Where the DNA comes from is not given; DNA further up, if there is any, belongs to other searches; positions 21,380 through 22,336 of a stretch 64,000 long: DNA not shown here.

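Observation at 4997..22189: Two paralogous AraC + SAM-methyltransferase cassettes embedded in different metal operons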

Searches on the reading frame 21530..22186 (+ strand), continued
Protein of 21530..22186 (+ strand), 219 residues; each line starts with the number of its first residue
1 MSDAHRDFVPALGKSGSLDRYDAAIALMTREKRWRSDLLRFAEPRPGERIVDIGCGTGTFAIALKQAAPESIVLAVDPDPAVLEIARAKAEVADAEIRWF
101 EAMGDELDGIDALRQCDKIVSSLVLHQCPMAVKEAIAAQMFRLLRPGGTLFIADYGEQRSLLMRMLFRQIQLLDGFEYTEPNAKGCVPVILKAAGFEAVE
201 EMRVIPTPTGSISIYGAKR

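Call 27: search_protein_families(library=pfam, proteins=[P0124, P0131, P0154, P0232, P0128, P0165, P0209, P0250, P0122, P0266], max_evalue=0.0001)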
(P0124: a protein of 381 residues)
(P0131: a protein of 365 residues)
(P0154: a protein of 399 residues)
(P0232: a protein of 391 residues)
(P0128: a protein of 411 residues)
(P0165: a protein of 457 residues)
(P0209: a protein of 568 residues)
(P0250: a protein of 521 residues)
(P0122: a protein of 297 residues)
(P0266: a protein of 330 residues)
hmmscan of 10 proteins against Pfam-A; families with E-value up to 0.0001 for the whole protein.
P0124 (381 aa): 9 families
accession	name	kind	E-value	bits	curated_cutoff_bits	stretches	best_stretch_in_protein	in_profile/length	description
PF01252.23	Peptidase_A8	-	7.3e-35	120.7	25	1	11-151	1-141/142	Signal peptidase (SPase) II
PF13649.12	Methyltransf_25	-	4e-18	66.3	27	1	209-306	2-97/97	Methyltransferase domain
PF08242.18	Methyltransf_12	-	8.6e-17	62.1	30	1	209-308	1-98/98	Methyltransferase domain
PF13847.12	Methyltransf_31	-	4.1e-15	56.2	27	1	204-320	3-114/145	Methyltransferase domain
PF08241.18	Methyltransf_11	-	3.7e-14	53.6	21.2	1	209-310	1-95/95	Methyltransferase domain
PF01209.24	Ubie_methyltran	-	1.2e-13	51.4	20.1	1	186-328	29-169/233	ubiE/COQ5 methyltransferase family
PF13489.12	Methyltransf_23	-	1.9e-13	50.9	27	1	189-322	6-128/164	Methyltransferase domain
PF05175.20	MTS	-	6e-12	46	23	1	196-326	23-155/170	Methyltransferase small domain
PF06080.18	DUF938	-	7.4e-05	23.1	27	0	204-310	24-137/202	Protein of unknown function (DUF938)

P0131 (365 aa): 9 families
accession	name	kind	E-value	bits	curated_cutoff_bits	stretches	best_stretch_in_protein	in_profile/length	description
PF01252.23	Peptidase_A8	-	3.3e-30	105.6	25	1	10-141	2-138/142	Signal peptidase (SPase) II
PF13649.12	Methyltransf_25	-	1.1e-19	71.3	27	1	197-293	1-97/97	Methyltransferase domain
PF08241.18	Methyltransf_11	-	7.2e-15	55.9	21.2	1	198-296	1-94/95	Methyltransferase domain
PF08242.18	Methyltransf_12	-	1.4e-14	55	30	1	198-295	1-98/98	Methyltransferase domain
PF13847.12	Methyltransf_31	-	1.1e-12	48.4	27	1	193-315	3-122/145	Methyltransferase domain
PF01209.24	Ubie_methyltran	-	3.6e-11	43.3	20.1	1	173-312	27-166/233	ubiE/COQ5 methyltransferase family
PF13489.12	Methyltransf_23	-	6.5e-11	42.7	27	1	180-302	8-121/164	Methyltransferase domain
PF05175.20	MTS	-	2.1e-07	31.2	23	1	185-318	23-160/170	Methyltransferase small domain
PF24675.1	NpmA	-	2.2e-06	27.5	60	1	186-239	16-69/214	16S rRNA (adenine(1408)-N(1))-methyltransferase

P0154 (399 aa): 9 families
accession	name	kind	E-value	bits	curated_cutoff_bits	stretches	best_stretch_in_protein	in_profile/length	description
PF01252.23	Peptidase_A8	-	9e-33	113.9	25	1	17-154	3-141/142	Signal peptidase (SPase) II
PF13649.12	Methyltransf_25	-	2.5e-17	63.8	27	1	207-305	1-97/97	Methyltransferase domain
PF08242.18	Methyltransf_12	-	3e-14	53.9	30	1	208-306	1-97/98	Methyltransferase domain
PF13847.12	Methyltransf_31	-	1.2e-13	51.5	27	1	203-313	3-113/145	Methyltransferase domain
PF05175.20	MTS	-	3.3e-12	46.8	23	1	198-302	26-127/170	Methyltransferase small domain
PF08241.18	Methyltransf_11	-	2.5e-11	44.5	21.2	1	208-306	1-92/95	Methyltransferase domain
PF13489.12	Methyltransf_23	-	1e-08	35.5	27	1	187-314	5-121/164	Methyltransferase domain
PF01209.24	Ubie_methyltran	-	4.1e-08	33.3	20.1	1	188-313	32-155/233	ubiE/COQ5 methyltransferase family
PF06325.19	PrmA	-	2.2e-06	27.9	22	1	202-253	160-210/296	Ribosomal protein L11 methyltransferase (PrmA)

P0232 (391 aa): 9 families
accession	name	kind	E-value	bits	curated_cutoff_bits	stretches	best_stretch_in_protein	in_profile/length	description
PF13649.12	Methyltransf_25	-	1.9e-22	80.2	27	1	220-316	1-97/97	Methyltransferase domain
PF08241.18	Methyltransf_11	-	9.4e-21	74.7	21.2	1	221-318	1-93/95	Methyltransferase domain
PF01209.24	Ubie_methyltran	-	1.4e-15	57.7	20.1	1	198-335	29-166/233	ubiE/COQ5 methyltransferase family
PF08242.18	Methyltransf_12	-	1.6e-15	58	30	1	221-318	1-98/98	Methyltransferase domain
PF13847.12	Methyltransf_31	-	2.2e-13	50.6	27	1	215-324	2-113/145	Methyltransferase domain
PF13489.12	Methyltransf_23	-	6.7e-10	39.4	27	1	203-334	7-130/164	Methyltransferase domain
PF05175.20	MTS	-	3.9e-07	30.3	23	1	212-340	27-159/170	Methyltransferase small domain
PF02353.26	CMAS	-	4.5e-05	23.3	27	1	208-320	54-164/273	Mycolic acid cyclopropane synthetase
PF19473.4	DUF6010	-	6.5e-05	23.5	27.3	0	46-164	6-117/120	Family of unknown function (DUF6010)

P0128 (411 aa): 9 families
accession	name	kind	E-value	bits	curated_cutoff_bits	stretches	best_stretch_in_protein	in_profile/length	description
PF01252.23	Peptidase_A8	-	1.5e-34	119.6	25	1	266-401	2-140/142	Signal peptidase (SPase) II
PF13649.12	Methyltransf_25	-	3.9e-16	60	27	1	52-150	1-97/97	Methyltransferase domain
PF08242.18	Methyltransf_12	-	2.3e-15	57.5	30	1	53-152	1-98/98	Methyltransferase domain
PF13847.12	Methyltransf_31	-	7.1e-14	52.2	27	1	47-158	2-113/145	Methyltransferase domain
PF08241.18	Methyltransf_11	-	7e-13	49.5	21.2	1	53-153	1-94/95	Methyltransferase domain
PF01209.24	Ubie_methyltran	-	5.9e-10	39.3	20.1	1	29-171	28-168/233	ubiE/COQ5 methyltransferase family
PF13489.12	Methyltransf_23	-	4.4e-09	36.7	27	1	39-174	11-134/164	Methyltransferase domain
PF05175.20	MTS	-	1.3e-08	35.1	23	1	39-174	22-159/170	Methyltransferase small domain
PF00891.24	Methyltransf_2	-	5.6e-07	29.6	22.3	1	50-157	64-167/210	O-methyltransferase domain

P0165 (457 aa): 21 families
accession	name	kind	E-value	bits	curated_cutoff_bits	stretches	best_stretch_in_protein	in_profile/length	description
PF13649.12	Methyltransf_25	-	3.7e-50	169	27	2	62-158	1-97/97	Methyltransferase domain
PF08241.18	Methyltransf_11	-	4.5e-48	162.3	21.2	2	295-390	1-95/95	Methyltransferase domain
PF01209.24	Ubie_methyltran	-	5e-46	157.4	20.1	2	256-402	8-163/233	ubiE/COQ5 methyltransferase family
PF13847.12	Methyltransf_31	-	2.8e-41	141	27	2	56-166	1-113/145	Methyltransferase domain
PF08242.18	Methyltransf_12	-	1.3e-30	106.4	30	2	63-160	1-98/98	Methyltransferase domain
PF13489.12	Methyltransf_23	-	2.6e-22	79.7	27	2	54-167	18-121/164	Methyltransferase domain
PF05175.20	MTS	-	2.1e-11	44.2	23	1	58-162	31-138/170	Methyltransferase small domain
PF02353.26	CMAS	-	6.7e-10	39.2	27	1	51-172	55-174/273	Mycolic acid cyclopropane synthetase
PF07021.18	MetW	-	2.4e-09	37.6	21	0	55-134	10-84/193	Methionine biosynthesis protein MetW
PF01135.25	PCMT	-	7e-09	36.2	20.3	0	51-108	66-124/210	Protein-L-isoaspartate(D-aspartate) O-methyltransferase (PCMT)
PF24675.1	NpmA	-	2.4e-08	34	60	0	286-333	19-69/214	16S rRNA (adenine(1408)-N(1))-methyltransferase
PF05148.21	Methyltransf_8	-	6e-08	33.3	27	0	58-165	72-159/219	Hypothetical methyltransferase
PF20922.3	Anamorsin_N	-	9.6e-08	32.3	27.1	0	120-165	46-90/163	Anamorsin, N-terminal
PF06325.19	PrmA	-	2.1e-07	31.1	22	0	55-110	158-212/296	Ribosomal protein L11 methyltransferase (PrmA)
PF00891.24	Methyltransf_2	-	4.7e-07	29.8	22.3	0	51-168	55-170/210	O-methyltransferase domain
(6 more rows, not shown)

P0209 (568 aa): 14 families
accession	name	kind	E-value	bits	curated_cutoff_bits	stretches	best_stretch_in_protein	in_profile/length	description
PF13649.12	Methyltransf_25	-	4e-22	79.2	27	1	47-144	1-97/97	Methyltransferase domain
PF08241.18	Methyltransf_11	-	3.5e-18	66.5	21.2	1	48-147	1-94/95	Methyltransferase domain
PF08242.18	Methyltransf_12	-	4.3e-18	66.3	30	1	48-146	1-98/98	Methyltransferase domain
PF13847.12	Methyltransf_31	-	6e-17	62.1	27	1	43-152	3-113/145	Methyltransferase domain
PF13489.12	Methyltransf_23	-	1.9e-14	54.1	27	1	34-153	11-121/164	Methyltransferase domain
PF01209.24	Ubie_methyltran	-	7.9e-14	52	20.1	1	11-165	13-168/233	ubiE/COQ5 methyltransferase family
PF05175.20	MTS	-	3.3e-13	50.1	23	1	35-148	23-138/170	Methyltransferase small domain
PF02353.26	CMAS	-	1.4e-11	44.7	27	1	34-155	53-171/273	Mycolic acid cyclopropane synthetase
PF00891.24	Methyltransf_2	-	7.7e-07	29.1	22.3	1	31-150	50-166/210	O-methyltransferase domain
PF06325.19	PrmA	-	1e-06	28.9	22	1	41-146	159-256/296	Ribosomal protein L11 methyltransferase (PrmA)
PF02390.23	Methyltransf_4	-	2.4e-06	27.6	24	1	45-148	3-115/173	Putative methyltransferase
PF07021.18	MetW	-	1.5e-05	25.1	21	1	42-139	13-101/193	Methionine biosynthesis protein MetW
PF01739.24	CheR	-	3.4e-05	23.8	27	0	26-86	14-83/195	CheR methyltransferase, SAM binding domain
PF01135.25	PCMT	-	5.6e-05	23.4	20.3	0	35-126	65-157/210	Protein-L-isoaspartate(D-aspartate) O-methyltransferase (PCMT)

P0250 (521 aa): 12 families
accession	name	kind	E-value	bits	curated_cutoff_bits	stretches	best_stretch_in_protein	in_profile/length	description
PF13649.12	Methyltransf_25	-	6.5e-24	84.9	27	1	34-129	2-97/97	Methyltransferase domain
PF08241.18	Methyltransf_11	-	3.4e-22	79.3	21.2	1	34-132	1-94/95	Methyltransferase domain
PF13847.12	Methyltransf_31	-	5.5e-20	72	27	1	29-137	3-113/145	Methyltransferase domain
PF08242.18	Methyltransf_12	-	2.8e-15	57.3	30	1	34-131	1-98/98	Methyltransferase domain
PF01209.24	Ubie_methyltran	-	5.7e-13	49.2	20.1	1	15-147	33-165/233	ubiE/COQ5 methyltransferase family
PF05175.20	MTS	-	7.1e-12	45.7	23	1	27-154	29-160/170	Methyltransferase small domain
PF13489.12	Methyltransf_23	-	2.8e-11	43.9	27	1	13-140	5-123/164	Methyltransferase domain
PF01170.24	UPF0020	-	2.4e-09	37.6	22.3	1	21-102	20-127/197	RMKL-like, methyltransferase domain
PF00211.25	Guanylate_cyc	-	6.7e-07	29.5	21.9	1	364-515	9-179/183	Adenylate and Guanylate cyclase catalytic domain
PF06325.19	PrmA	-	1.3e-06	28.6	22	1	22-117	155-247/296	Ribosomal protein L11 methyltransferase (PrmA)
PF00891.24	Methyltransf_2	-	3e-05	23.9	22.3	1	18-135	51-166/210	O-methyltransferase domain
PF02353.26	CMAS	-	4.4e-05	23.4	27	1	19-134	52-165/273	Mycolic acid cyclopropane synthetase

P0122 (297 aa): 9 families
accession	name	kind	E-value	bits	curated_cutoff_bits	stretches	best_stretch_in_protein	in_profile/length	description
PF13649.12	Methyltransf_25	-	5.9e-17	62.6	27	1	129-224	1-97/97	Methyltransferase domain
PF13847.12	Methyltransf_31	-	2.8e-15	56.7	27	1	126-233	4-114/145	Methyltransferase domain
PF08242.18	Methyltransf_12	-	1.1e-13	52.2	30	1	130-225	1-97/98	Methyltransferase domain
PF08241.18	Methyltransf_11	-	1.3e-11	45.4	21.2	1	130-226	1-93/95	Methyltransferase domain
PF13489.12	Methyltransf_23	-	1.9e-11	44.4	27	1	108-237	4-125/164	Methyltransferase domain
PF01209.24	Ubie_methyltran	-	1.1e-10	41.8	20.1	1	107-243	29-166/233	ubiE/COQ5 methyltransferase family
PF05175.20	MTS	-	1.9e-09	37.8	23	1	115-228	21-138/170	Methyltransferase small domain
PF08003.17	Methyltransf_9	-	5.5e-05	22.7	23.8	1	104-206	96-199/315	Protein of unknown function (DUF1698)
PF07021.18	MetW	-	7e-05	23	21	1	125-204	13-88/193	Methionine biosynthesis protein MetW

P0266 (330 aa): 10 families
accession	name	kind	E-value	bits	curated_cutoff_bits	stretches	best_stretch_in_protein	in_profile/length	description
PF13649.12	Methyltransf_25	-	5.1e-24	85.2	27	1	160-256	1-97/97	Methyltransferase domain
PF08241.18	Methyltransf_11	-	6.3e-21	75.3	21.2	1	161-258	1-93/95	Methyltransferase domain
PF13847.12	Methyltransf_31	-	6.8e-18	65.2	27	1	155-264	2-113/145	Methyltransferase domain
PF08242.18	Methyltransf_12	-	1.8e-15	57.9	30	1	161-258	1-98/98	Methyltransferase domain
PF01209.24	Ubie_methyltran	-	4.3e-15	56.1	20.1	1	153-274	44-165/233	ubiE/COQ5 methyltransferase family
PF13489.12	Methyltransf_23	-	1.6e-09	38.2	27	1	150-285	14-137/164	Methyltransferase domain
PF05175.20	MTS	-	1.2e-07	31.9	23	1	156-258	31-136/170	Methyltransferase small domain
PF00891.24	Methyltransf_2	-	4.2e-06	26.7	22.3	1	147-262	53-166/210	O-methyltransferase domain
PF02353.26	CMAS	-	6e-06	26.2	27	1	149-276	55-180/273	Mycolic acid cyclopropane synthetase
PF07021.18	MetW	-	4.2e-05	23.7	21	1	151-228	8-80/193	Methionine biosynthesis protein MetW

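Call 39: find_homologous_proteins(query=A2, max_evalue=1e-10)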
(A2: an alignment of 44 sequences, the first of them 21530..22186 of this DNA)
Query A2 (44 sequences) (219 aa, profile of the alignment): 3505 proteins with E <= 1e-10 among 8000 candidates; the best 120 are listed.
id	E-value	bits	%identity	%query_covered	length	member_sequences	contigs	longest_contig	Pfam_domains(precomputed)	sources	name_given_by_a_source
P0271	1.5e-87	311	41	100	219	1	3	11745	PF13489.13,PF02353.27,PF08241.19,PF07021.19,PF13847.13,PF06325.20,PF05175.21,PF13649.13,PF01170.25,PF05148.22,PF00891.25,PF01209.25,PF08242.19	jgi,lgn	jgi:ubiquinone/menaquinone biosynthesis C-methylase UbiE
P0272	7.1e-87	309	40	96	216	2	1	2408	PF13847.13,PF13489.13,PF06325.20,PF05175.21,PF13649.13,PF01170.25,PF01209.25,PF08241.19,PF08242.19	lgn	-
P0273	7.2e-87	309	37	100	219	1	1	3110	PF13489.13,PF02353.27,PF08241.19,PF13847.13,PF05175.21,PF13649.13,PF02390.24,PF05148.22,PF20922.4,PF00891.25,PF01209.25,PF08242.19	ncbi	-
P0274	1.2e-86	308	56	96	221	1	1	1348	PF13847.13,PF13489.13,PF02353.27,PF05175.21,PF13649.13,PF24675.2,PF01209.25,PF08241.19,PF08242.19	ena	-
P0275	1.6e-86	307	41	100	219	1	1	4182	PF13847.13,PF13489.13,PF05175.21,PF13649.13,PF01209.25,PF08241.19,PF08242.19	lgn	-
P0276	1.7e-86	307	35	99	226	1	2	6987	PF13847.13,PF13489.13,PF05175.21,PF13649.13,PF20922.4,PF01209.25,PF08241.19,PF08242.19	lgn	-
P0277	2.2e-86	307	42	97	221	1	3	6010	PF07021.19,PF13847.13,PF13489.13,PF02353.27,PF05175.21,PF13649.13,PF01170.25,PF20922.4,PF01209.25,PF08241.19,PF08242.19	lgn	-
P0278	2.2e-86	307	54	97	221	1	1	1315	PF13847.13,PF13489.13,PF02353.27,PF05175.21,PF13649.13,PF24675.2,PF01209.25,PF08241.19,PF08242.19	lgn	-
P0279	2.3e-86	307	40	96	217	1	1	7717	PF13847.13,PF13489.13,PF02353.27,PF05175.21,PF13649.13,PF00891.25,PF01209.25,PF08241.19,PF08242.19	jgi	-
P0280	2.3e-86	307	38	97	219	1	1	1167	PF13489.13,PF02353.27,PF08241.19,PF07021.19,PF13847.13,PF05175.21,PF13649.13,PF02390.24,PF01170.25,PF00891.25,PF01209.25,PF08242.19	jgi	-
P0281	2.7e-86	307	39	100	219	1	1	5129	PF13847.13,PF13489.13,PF02353.27,PF05175.21,PF13649.13,PF02390.24,PF00891.25,PF01209.25,PF08241.19,PF08242.19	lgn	-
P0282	3.6e-86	306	40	97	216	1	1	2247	PF13847.13,PF13489.13,PF05175.21,PF13649.13,PF05148.22,PF20922.4,PF01209.25,PF08241.19,PF08242.19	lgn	-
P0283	3.9e-86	306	42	97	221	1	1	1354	PF13847.13,PF13489.13,PF06325.20,PF05175.21,PF13649.13,PF01170.25,PF01209.25,PF08241.19,PF08242.19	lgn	-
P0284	4.0e-86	306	40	97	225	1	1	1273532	PF13489.13,PF02353.27,PF08241.19,PF07021.19,PF13847.13,PF06325.20,PF05175.21,PF13649.13,PF02390.24,PF01170.25,PF01209.25,PF08242.19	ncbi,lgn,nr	ncbi:MAG: hypothetical protein KatS3mg077_2028 [Candidatus Binatia bacterium]|nr:MAG: hypothetical p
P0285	4.6e-86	306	36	100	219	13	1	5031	PF13847.13,PF13489.13,PF05175.21,PF13649.13,PF01209.25,PF08241.19,PF08242.19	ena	-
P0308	1.1e-85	305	40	97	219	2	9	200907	PF13489.13,PF02353.27,PF08241.19,PF13847.13,PF06325.20,PF05175.21,PF13649.13,PF02390.24,PF00891.25,PF24675.2,PF01209.25,PF08242.19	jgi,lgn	jgi:SAM-dependent methyltransferase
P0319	1.8e-85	304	39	97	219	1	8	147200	PF13847.13,PF13489.13,PF05175.21,PF13649.13,PF02390.24,PF00891.25,PF01209.25,PF08241.19,PF08242.19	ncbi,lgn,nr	ncbi:MAG: class I SAM-dependent methyltransferase [Myxococcales bacterium]|nr:class I SAM-dependent 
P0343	5.5e-85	302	37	97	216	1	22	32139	PF13489.13,PF02353.27,PF08241.19,PF07021.19,PF13847.13,PF06325.20,PF05175.21,PF13649.13,PF05148.22,PF00891.25,PF01209.25,PF08242.19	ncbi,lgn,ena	-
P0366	8.5e-85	302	33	97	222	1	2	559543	PF13847.13,PF13489.13,PF02353.27,PF05175.21,PF13649.13,PF01209.25,PF08241.19,PF08242.19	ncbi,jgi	jgi:ubiquinone/menaquinone biosynthesis C-methylase UbiE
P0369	8.9e-85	302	39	100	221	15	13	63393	PF13847.13,PF13489.13,PF06325.20,PF02353.27,PF05175.21,PF13649.13,PF01209.25,PF08241.19,PF08242.19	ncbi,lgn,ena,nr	ncbi:MAG: class I SAM-dependent methyltransferase [Gemmatimonadetes bacterium]|nr:class I SAM-depend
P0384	1.2e-84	301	38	100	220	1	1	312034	PF13847.13,PF13489.13,PF02353.27,PF05175.21,PF13649.13,PF01170.25,PF01209.25,PF08241.19,PF08242.19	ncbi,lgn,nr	ncbi:MAG: methyltransferase domain-containing protein [Burkholderiaceae bacterium]|nr:methyltransfer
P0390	1.3e-84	301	35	100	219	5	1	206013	PF13847.13,PF13489.13,PF02353.27,PF05175.21,PF13649.13,PF01209.25,PF08241.19,PF08242.19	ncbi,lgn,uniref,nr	ncbi:class I SAM-dependent methyltransferase [Stenotrophobium rhamnosiphilum]|uniref:Methyltransfera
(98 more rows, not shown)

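Call 40: find_encoding_contigs(protein=P0384, flank=7000, max_places=2)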
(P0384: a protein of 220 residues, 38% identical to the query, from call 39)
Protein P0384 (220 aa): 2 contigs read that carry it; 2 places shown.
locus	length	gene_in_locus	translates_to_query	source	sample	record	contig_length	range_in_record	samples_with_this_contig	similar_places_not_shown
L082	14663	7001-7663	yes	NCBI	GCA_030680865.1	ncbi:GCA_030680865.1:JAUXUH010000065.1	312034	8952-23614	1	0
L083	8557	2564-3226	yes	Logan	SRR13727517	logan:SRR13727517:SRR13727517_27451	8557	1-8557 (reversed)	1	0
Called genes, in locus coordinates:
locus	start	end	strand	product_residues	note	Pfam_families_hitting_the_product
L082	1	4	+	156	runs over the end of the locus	-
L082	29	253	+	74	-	PF11666:DUF2933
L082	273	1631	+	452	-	PF02353:CMAS, PF05175:MTS (faint), PF07021:MetW (weak), PF13489:Methyltransf_23, PF13847:Methyltransf_31, PF08241:Methyltransf_11, PF08242:Methyltransf_12, PF13649:Methyltransf_25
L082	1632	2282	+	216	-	PF20334:DUF6629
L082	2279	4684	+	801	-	PF00403:HMA, PF00122:E1-E2_ATPase, PF00702:Hydrolase, PF12710:HAD (weak), PF08282:Hydrolase_3 (faint)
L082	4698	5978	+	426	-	PF07690:MFS_1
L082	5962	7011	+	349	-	PF00696:AA_kinase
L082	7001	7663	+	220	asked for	PF01209:Ubie_methyltran, PF02353:CMAS (weak), PF13489:Methyltransf_23, PF05175:MTS, PF13847:Methyltransf_31, PF08241:Methyltransf_11, PF08242:Methyltransf_12, PF13649:Methyltransf_25, +1 more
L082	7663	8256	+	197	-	PF09335:VTT_dom (faint)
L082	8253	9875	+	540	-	PF07732:Cu-oxidase_3, PF00394:Cu-oxidase (faint), PF07731:Cu-oxidase_2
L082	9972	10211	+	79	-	PF09851:SHOCT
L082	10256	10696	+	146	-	-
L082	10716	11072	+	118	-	PF04945:YHS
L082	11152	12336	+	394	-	PF01941:AdoMet_Synthase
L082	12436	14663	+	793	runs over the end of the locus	PF04945:YHS, PF24273:TRASH_HVO_1752_C (faint), PF04945:YHS, PF00122:E1-E2_ATPase, PF00702:Hydrolase, PF12710:HAD (weak), PF08282:Hydrolase_3 (faint)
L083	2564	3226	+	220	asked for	PF01209:Ubie_methyltran, PF02353:CMAS (weak), PF13489:Methyltransf_23, PF05175:MTS, PF13847:Methyltransf_31, PF08241:Methyltransf_11, PF08242:Methyltransf_12, PF13649:Methyltransf_25, +1 more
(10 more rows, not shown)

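Call 41: find_encoding_contigs(protein=P0390, flank=7000, max_places=2)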
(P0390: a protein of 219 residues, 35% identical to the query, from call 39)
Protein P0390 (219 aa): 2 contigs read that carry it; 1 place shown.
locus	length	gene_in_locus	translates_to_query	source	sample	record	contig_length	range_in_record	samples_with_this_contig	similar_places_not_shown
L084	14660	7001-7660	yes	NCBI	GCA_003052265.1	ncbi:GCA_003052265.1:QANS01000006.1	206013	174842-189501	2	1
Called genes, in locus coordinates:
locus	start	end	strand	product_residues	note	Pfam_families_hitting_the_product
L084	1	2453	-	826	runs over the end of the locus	PF02771:Acyl-CoA_dh_N, PF02770:Acyl-CoA_dh_M (weak), PF00441:Acyl-CoA_dh_1, PF09317:ACDH_C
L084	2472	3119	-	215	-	PF00440:TetR_N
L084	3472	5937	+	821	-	PF01804:Penicil_amidase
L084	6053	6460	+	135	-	PF00376:MerR, PF13411:MerR_1, PF09278:MerR-DNA-bind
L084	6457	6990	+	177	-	PF14342:DUF4396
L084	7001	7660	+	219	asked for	PF01209:Ubie_methyltran, PF02353:CMAS (weak), PF13489:Methyltransf_23 (weak), PF05175:MTS, PF13847:Methyltransf_31, PF08241:Methyltransf_11, PF08242:Methyltransf_12, PF13649:Methyltransf_25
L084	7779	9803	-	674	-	PF18566:Ldi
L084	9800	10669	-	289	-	PF09995:MPAB_Lcp_cat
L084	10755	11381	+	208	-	PF00440:TetR_N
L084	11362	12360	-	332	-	PF08240:ADH_N, PF00107:ADH_zinc_N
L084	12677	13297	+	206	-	PF12766:Pyridox_oxase_2, PF01243:PNPOx_N, PF10590:PNP_phzG_C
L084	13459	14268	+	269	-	PF23441:SDR, PF00106:adh_short, PF08659:KR, PF13561:adh_short_C2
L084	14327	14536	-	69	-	PF00313:CSD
